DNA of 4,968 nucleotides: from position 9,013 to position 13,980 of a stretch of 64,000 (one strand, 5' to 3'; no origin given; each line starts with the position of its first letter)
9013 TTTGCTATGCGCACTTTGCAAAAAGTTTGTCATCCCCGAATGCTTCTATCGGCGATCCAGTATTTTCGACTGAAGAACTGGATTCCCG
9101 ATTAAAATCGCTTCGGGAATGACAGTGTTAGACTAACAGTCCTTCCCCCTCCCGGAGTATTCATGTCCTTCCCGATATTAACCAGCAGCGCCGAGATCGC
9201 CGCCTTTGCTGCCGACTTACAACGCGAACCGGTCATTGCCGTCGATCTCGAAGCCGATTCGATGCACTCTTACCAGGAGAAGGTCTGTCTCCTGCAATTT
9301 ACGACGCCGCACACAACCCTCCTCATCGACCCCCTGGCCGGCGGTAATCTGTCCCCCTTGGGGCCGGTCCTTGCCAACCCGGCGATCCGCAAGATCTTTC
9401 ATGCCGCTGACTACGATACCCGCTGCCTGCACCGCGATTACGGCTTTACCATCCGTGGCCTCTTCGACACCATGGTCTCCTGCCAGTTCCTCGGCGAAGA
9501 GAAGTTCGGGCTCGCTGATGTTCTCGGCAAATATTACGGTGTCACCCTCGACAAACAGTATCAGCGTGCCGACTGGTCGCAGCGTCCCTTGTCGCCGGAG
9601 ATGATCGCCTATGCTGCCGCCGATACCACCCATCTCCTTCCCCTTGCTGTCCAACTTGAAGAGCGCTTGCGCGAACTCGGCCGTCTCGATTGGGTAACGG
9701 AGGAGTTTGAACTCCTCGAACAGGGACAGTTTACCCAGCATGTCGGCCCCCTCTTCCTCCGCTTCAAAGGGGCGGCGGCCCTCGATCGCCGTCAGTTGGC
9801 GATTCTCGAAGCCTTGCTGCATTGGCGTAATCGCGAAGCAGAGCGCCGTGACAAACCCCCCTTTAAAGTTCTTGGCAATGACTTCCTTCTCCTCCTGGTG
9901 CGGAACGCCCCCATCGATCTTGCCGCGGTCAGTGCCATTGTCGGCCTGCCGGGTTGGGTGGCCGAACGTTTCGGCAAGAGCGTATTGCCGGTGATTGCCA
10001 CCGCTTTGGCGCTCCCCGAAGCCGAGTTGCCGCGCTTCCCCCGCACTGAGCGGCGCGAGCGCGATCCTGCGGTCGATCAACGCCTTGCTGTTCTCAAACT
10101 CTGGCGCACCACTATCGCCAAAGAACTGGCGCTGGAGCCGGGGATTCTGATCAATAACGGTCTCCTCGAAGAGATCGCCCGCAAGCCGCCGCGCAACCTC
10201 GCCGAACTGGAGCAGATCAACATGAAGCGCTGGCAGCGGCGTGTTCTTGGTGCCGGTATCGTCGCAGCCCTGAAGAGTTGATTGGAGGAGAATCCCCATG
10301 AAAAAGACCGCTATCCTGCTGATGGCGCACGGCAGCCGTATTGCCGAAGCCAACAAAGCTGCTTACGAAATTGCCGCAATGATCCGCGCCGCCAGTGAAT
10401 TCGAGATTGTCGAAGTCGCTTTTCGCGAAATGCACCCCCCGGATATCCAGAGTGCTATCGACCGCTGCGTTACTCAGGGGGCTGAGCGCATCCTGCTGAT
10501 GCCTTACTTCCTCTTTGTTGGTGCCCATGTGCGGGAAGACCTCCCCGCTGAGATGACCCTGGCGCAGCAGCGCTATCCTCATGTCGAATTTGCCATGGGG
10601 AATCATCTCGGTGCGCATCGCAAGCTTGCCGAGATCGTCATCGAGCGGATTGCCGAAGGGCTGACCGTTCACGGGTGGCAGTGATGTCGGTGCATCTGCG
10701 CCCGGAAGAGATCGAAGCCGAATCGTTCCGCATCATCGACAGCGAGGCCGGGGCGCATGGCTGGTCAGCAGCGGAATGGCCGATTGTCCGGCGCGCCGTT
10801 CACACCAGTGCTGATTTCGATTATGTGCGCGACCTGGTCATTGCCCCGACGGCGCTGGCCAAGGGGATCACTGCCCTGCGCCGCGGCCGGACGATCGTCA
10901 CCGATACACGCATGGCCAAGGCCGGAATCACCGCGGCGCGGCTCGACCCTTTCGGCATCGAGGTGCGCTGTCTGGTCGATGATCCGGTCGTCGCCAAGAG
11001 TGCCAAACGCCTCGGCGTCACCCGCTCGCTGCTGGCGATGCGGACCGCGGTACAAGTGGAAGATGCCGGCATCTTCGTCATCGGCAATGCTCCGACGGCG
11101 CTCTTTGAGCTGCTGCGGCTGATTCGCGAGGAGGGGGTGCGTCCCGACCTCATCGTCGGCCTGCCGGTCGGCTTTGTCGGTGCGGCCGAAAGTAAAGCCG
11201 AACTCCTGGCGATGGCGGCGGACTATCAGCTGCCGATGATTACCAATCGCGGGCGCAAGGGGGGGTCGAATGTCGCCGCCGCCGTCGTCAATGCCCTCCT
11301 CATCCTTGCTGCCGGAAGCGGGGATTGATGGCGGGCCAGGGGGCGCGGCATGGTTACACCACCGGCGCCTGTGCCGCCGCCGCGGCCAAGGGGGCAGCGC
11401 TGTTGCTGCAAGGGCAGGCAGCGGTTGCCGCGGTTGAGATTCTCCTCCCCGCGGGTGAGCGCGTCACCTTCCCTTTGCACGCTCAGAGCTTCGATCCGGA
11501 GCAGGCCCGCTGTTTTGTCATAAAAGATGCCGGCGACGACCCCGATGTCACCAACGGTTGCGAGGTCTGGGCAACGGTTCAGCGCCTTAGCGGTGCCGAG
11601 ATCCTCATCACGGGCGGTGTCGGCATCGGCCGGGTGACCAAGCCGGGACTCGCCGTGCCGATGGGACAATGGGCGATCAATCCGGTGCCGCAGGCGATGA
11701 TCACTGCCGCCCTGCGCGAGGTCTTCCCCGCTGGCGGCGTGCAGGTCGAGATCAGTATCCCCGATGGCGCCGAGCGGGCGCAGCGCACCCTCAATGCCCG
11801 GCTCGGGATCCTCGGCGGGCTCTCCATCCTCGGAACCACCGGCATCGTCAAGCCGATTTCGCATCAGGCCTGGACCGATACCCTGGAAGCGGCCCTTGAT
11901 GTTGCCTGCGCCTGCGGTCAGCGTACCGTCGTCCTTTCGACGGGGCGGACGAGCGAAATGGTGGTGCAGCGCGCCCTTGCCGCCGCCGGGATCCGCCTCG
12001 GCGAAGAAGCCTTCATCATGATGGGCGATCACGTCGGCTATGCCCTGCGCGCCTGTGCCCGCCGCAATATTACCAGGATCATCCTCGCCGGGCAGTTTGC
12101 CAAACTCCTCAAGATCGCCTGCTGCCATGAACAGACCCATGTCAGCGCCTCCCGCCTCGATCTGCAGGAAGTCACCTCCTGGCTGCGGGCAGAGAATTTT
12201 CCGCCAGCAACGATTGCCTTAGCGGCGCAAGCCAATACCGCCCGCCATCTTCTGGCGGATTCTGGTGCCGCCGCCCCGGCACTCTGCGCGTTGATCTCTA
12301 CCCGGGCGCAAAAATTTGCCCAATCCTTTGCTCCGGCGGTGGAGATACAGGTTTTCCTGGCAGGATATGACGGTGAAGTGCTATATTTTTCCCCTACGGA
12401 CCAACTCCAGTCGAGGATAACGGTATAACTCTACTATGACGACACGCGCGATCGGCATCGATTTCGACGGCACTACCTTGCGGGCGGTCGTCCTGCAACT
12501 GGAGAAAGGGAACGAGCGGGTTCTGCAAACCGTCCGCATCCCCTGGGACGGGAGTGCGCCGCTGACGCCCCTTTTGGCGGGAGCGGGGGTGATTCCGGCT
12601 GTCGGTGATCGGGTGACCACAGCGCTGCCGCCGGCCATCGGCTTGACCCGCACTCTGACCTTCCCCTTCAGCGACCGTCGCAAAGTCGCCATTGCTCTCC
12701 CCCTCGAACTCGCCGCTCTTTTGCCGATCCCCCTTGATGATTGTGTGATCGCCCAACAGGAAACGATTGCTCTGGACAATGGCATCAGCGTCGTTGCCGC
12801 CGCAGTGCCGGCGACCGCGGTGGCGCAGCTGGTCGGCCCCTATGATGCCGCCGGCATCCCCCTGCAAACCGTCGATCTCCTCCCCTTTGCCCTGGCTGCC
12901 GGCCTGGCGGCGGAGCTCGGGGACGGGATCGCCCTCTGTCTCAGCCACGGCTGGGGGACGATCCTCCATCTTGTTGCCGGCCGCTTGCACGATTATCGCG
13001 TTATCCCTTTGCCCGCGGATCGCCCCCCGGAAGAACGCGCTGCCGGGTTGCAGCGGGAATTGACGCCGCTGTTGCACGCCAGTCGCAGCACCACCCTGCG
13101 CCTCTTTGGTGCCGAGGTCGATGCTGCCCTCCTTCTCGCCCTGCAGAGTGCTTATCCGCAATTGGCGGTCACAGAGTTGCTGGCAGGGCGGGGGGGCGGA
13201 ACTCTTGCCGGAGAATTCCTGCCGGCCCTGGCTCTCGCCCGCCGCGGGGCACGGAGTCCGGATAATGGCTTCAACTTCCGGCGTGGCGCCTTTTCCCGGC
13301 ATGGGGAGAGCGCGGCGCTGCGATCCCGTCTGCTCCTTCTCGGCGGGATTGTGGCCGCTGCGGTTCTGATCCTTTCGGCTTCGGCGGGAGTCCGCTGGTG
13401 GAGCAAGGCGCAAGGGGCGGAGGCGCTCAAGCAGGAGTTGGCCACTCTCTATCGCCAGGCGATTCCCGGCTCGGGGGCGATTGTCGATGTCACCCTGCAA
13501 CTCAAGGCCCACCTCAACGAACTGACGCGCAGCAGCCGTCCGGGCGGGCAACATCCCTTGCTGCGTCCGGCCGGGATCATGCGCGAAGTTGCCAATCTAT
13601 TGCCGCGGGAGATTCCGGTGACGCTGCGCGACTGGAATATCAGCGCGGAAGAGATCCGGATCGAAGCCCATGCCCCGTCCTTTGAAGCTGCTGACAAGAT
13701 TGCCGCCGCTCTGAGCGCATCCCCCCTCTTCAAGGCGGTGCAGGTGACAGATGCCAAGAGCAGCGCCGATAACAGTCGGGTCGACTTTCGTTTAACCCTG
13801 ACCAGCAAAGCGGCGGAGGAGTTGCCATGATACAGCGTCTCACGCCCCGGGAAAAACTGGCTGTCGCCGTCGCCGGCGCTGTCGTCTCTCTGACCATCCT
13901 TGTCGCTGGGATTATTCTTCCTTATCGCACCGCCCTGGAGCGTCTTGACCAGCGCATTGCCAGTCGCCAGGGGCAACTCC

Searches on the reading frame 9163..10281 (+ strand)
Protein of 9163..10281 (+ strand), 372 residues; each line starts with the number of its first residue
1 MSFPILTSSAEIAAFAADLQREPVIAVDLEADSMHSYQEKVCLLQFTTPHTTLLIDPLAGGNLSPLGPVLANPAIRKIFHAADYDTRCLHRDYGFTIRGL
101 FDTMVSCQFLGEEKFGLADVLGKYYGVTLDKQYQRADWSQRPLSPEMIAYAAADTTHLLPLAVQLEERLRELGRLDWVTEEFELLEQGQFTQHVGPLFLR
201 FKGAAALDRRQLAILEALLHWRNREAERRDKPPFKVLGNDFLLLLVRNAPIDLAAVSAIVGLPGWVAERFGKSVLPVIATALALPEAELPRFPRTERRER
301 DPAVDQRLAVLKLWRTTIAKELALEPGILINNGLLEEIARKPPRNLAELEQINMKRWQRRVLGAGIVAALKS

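Call 55: search_protein_families(library=pfam, proteins=[window:9163-10281:+], max_evalue=0.00001)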
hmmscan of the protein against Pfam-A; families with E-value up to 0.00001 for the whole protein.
window:9163-10281:+ (372 aa): 2 families
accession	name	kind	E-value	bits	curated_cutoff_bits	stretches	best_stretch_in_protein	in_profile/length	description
PF01612.26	DNA_pol_A_exo1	-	9.8e-42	143.1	23.6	1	5-169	3-172/173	3'-5' exonuclease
PF00570.28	HRDC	-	9.2e-27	93.2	23.8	2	211-278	1-68/68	HRDC domain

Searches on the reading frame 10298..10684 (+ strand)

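Call 55: search_protein_families(library=pfam, proteins=[window:10298-10684:+], max_evalue=0.00001)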
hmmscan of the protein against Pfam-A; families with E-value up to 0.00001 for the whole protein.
window:10298-10684:+ (128 aa): 2 families
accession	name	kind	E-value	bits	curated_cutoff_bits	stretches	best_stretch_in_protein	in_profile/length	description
PF01903.22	CbiX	-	3.3e-30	104.9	22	1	11-115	1-105/106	CbiX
PF06180.16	CbiK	-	8.5e-09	35.5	26.2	1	2-120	140-259/262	Cobalt chelatase (CbiK)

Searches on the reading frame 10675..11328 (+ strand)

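Call 55: search_protein_families(library=pfam, proteins=[window:10675-11328:+], max_evalue=0.00001)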
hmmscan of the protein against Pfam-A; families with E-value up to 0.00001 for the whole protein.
window:10675-11328:+ (217 aa): 1 family
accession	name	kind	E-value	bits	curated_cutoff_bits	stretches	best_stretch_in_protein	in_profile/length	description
PF02570.20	CbiC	-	1.6e-77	260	22.5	1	12-210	1-195/196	Precorrin-8X methylmutase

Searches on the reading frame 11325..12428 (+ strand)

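Call 58: search_protein_families(library=pfam, proteins=[window:11325-12428:+], max_evalue=0.00001)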
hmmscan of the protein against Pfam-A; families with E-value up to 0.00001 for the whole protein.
window:11325-12428:+ (367 aa): 1 family
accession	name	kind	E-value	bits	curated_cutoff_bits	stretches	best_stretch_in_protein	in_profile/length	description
PF01888.22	CbiD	-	9.1e-91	304.1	25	1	8-265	2-252/254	CbiD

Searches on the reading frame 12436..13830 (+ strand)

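Call 58: search_protein_families(library=pfam, proteins=[window:12436-13830:+], max_evalue=0.00001)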
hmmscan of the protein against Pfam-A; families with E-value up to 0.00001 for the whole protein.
window:12436-13830:+ (464 aa): 1 family
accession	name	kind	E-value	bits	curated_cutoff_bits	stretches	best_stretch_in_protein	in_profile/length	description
PF12693.12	GspL_C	-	3.5e-10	40.4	29.6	1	304-451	12-152/158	GspL periplasmic domain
